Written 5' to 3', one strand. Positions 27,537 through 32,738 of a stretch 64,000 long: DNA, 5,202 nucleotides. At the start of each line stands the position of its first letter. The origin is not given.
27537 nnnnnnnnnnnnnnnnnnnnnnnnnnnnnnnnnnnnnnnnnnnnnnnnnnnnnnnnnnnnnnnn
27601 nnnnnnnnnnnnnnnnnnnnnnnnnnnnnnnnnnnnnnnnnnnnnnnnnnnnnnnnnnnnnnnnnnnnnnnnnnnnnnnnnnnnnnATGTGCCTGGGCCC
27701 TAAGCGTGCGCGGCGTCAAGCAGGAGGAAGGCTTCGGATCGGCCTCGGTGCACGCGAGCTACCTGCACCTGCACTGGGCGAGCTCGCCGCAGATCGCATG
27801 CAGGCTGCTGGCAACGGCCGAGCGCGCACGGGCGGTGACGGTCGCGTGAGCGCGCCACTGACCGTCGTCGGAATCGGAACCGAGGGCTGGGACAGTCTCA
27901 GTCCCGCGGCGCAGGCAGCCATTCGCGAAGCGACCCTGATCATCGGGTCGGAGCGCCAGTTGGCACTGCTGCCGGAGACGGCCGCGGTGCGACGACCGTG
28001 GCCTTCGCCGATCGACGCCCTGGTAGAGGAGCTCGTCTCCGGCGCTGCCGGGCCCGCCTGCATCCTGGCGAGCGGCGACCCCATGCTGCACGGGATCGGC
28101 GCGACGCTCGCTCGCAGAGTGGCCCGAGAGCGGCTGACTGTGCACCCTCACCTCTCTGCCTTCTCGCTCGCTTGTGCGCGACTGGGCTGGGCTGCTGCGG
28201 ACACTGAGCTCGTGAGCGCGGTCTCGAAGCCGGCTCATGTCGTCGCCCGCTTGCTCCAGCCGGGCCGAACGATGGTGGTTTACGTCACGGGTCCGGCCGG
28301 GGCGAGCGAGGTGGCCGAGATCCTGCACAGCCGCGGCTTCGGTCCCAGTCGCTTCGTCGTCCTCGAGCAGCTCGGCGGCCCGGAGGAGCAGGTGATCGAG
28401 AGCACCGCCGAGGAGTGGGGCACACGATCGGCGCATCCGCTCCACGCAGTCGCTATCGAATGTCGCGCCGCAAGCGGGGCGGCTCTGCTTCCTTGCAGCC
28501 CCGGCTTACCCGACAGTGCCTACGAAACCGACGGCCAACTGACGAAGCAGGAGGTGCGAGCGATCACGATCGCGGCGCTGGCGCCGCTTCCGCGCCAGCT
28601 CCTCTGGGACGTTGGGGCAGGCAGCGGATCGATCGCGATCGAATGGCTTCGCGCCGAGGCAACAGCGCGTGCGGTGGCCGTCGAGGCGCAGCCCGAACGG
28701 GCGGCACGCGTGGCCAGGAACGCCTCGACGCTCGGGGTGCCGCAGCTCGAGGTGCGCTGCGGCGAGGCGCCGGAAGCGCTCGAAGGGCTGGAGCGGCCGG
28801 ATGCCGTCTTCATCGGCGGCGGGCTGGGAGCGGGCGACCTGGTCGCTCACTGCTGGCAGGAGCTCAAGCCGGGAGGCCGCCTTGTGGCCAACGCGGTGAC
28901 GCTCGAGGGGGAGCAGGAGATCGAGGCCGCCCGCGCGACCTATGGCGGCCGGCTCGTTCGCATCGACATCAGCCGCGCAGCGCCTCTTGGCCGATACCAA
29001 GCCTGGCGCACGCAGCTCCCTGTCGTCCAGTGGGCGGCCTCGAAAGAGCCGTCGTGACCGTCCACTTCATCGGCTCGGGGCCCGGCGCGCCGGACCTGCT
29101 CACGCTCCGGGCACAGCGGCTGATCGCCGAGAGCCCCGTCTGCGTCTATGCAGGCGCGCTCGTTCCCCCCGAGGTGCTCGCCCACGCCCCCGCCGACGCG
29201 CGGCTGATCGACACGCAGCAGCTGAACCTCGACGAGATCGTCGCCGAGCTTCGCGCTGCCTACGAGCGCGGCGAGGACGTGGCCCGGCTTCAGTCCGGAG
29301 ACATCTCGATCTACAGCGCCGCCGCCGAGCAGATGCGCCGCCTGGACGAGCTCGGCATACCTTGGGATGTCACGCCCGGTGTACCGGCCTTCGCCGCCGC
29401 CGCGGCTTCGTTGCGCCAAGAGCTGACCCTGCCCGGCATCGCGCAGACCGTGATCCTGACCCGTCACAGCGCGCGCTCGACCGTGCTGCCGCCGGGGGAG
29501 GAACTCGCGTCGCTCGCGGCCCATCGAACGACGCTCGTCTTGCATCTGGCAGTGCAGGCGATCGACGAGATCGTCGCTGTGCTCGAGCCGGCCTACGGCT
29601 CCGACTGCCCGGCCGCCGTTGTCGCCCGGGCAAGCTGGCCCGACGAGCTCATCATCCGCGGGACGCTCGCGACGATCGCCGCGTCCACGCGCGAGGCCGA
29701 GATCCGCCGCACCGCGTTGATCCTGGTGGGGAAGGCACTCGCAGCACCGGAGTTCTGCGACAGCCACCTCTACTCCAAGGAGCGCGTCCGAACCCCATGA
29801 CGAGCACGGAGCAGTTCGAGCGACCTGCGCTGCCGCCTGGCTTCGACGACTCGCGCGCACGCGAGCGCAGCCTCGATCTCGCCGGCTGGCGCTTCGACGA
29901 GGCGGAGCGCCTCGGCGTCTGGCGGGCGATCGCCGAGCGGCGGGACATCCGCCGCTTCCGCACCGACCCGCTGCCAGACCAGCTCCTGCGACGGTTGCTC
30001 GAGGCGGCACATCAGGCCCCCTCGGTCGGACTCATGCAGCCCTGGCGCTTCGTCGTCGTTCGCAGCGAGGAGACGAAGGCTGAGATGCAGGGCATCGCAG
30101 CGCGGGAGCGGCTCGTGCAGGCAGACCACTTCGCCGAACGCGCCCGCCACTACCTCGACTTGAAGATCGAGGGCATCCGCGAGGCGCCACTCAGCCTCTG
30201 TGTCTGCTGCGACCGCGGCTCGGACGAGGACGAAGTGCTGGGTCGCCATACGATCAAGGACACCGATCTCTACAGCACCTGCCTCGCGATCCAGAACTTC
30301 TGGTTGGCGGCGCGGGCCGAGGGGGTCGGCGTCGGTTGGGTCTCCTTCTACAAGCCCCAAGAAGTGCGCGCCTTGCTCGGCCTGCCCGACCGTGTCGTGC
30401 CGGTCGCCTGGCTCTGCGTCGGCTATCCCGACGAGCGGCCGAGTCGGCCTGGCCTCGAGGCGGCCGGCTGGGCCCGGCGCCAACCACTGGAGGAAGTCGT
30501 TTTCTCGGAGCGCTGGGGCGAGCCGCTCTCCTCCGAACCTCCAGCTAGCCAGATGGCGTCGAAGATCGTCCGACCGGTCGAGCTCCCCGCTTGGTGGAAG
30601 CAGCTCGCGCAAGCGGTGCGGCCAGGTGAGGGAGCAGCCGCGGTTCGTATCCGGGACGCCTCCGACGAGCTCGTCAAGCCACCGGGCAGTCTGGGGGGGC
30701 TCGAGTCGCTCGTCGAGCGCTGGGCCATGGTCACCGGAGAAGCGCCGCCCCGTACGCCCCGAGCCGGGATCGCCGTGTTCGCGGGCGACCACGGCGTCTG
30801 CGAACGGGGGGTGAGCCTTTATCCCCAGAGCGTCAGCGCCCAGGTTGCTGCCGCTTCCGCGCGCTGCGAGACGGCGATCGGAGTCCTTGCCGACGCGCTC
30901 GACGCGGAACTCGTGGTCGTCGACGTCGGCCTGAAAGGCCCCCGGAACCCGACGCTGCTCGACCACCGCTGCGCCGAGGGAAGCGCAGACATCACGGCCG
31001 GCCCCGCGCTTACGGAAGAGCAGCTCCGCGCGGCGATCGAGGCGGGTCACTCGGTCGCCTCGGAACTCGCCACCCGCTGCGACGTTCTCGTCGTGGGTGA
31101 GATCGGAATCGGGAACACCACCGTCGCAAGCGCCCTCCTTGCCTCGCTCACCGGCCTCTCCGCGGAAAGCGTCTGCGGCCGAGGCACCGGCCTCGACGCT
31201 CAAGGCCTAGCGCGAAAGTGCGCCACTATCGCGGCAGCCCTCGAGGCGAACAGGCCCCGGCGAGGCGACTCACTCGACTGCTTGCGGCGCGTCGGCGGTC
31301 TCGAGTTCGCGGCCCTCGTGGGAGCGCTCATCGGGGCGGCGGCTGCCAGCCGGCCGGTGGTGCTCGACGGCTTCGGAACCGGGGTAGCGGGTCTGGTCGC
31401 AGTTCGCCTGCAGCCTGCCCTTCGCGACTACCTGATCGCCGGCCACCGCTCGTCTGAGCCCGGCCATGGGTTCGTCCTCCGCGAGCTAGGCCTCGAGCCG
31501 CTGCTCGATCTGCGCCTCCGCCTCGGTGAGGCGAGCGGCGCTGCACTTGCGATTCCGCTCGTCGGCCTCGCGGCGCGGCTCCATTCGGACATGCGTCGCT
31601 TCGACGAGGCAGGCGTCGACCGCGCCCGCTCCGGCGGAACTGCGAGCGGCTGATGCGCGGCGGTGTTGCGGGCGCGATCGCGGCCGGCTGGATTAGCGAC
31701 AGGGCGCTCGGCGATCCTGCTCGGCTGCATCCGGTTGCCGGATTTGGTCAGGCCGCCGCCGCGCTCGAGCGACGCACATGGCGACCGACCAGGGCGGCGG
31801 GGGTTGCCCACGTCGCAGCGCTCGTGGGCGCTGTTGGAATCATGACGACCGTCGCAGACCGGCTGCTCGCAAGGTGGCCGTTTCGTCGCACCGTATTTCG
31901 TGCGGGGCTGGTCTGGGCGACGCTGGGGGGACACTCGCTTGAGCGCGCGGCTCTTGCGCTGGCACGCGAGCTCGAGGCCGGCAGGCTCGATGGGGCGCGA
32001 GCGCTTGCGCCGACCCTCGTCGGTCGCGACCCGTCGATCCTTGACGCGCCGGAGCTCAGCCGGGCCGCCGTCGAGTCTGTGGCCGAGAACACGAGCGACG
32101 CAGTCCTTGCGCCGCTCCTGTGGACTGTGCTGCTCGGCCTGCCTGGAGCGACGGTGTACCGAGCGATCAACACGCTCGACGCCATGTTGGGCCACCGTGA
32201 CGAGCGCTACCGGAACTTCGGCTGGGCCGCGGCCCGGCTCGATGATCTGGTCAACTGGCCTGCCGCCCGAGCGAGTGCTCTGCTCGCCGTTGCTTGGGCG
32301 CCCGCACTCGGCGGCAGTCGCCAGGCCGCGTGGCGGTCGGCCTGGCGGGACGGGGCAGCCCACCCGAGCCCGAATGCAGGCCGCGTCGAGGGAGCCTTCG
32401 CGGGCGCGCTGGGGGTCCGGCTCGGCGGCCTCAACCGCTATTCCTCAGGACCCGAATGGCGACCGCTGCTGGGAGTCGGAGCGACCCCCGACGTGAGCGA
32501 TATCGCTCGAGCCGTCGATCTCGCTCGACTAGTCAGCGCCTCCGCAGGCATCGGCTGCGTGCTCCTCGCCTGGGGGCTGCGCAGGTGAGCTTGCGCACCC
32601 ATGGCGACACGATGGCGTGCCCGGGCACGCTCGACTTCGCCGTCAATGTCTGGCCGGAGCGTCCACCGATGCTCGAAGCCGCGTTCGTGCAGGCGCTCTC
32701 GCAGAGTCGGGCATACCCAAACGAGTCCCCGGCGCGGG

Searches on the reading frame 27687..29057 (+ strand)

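Call 29: search_protein_families(library=pfam, proteins=[window:27687-29057:+], max_evalue=0.01)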
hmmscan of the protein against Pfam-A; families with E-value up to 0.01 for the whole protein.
window:27687-29057:+ (456 aa): 7 families
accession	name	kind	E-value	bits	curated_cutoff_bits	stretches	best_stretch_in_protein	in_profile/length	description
PF00590.25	TP_methylase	-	1.1e-23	84.8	27.8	1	58-243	2-210/212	Tetrapyrrole (Corrin/Porphyrin) Methylases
PF13649.12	Methyltransf_25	-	3.6e-05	24.8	27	1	308-397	3-97/97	Methyltransferase domain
PF01135.25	PCMT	-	0.00019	21.7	20.3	1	306-417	77-186/210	Protein-L-isoaspartate(D-aspartate) O-methyltransferase (PCMT)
PF03602.21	Cons_hypoth95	-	0.0034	17.5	24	1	304-403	43-146/182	Conserved hypothetical protein 95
PF01189.24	Methyltr_RsmB-F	-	0.0037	17.4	27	0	297-361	3-68/199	16S rRNA methyltransferase RsmB/F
PF08242.18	Methyltransf_12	-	0.0043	18.2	30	0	308-399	2-98/98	Methyltransferase domain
PF08241.18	Methyltransf_11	-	0.0068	17.5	21.2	0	308-400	2-94/95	Methyltransferase domain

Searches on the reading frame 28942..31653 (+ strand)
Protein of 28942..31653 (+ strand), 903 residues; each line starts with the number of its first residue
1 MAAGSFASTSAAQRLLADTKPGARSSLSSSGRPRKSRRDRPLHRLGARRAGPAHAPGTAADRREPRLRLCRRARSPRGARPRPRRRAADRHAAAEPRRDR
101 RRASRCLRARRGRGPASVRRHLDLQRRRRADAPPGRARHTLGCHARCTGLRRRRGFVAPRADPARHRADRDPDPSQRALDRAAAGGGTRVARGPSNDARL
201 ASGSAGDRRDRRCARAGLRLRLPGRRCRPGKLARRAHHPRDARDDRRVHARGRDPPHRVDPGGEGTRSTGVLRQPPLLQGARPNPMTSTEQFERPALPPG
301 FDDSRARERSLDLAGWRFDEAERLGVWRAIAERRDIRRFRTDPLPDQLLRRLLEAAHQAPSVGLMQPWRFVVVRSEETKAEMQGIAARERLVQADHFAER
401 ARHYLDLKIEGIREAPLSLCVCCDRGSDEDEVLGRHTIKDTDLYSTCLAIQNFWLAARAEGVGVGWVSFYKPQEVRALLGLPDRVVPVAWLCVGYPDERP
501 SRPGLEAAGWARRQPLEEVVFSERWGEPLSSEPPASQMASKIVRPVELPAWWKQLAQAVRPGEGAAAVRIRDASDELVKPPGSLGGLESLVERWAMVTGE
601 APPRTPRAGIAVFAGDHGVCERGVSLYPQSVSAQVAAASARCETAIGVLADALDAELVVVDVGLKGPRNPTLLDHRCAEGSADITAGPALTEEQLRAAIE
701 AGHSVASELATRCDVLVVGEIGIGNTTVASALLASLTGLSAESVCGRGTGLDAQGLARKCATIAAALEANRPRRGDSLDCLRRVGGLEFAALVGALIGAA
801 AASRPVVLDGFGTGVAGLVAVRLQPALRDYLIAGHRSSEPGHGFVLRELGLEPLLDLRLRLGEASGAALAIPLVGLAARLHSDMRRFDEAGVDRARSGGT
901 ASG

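Call 29: search_protein_families(library=pfam, proteins=[window:28942-31653:+], max_evalue=0.01)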
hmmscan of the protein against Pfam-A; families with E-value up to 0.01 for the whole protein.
window:28942-31653:+ (903 aa): 3 families
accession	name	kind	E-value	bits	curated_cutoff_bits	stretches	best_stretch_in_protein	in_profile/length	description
PF02277.22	DBI_PRT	-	1.5e-112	376.6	22.6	1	565-892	7-329/329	Phosphoribosyltransferase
PF00881.29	Nitroreductase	-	6.4e-34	118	23.5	1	330-495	1-167/167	Nitroreductase family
PF14512.11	TM1586_NiRdase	-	0.0062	16.6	27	0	347-385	158-196/215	Putative TM nitroreductase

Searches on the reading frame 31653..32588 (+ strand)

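Call 29: search_protein_families(library=pfam, proteins=[window:31653-32588:+], max_evalue=0.01)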
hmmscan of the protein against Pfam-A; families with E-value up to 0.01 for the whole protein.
window:31653-32588:+ (311 aa): 1 family
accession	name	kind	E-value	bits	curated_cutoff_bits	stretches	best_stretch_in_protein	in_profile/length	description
PF03186.18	CobD_Cbib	-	4.9e-86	288.9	34.4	1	10-290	2-281/282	CobD/Cbib protein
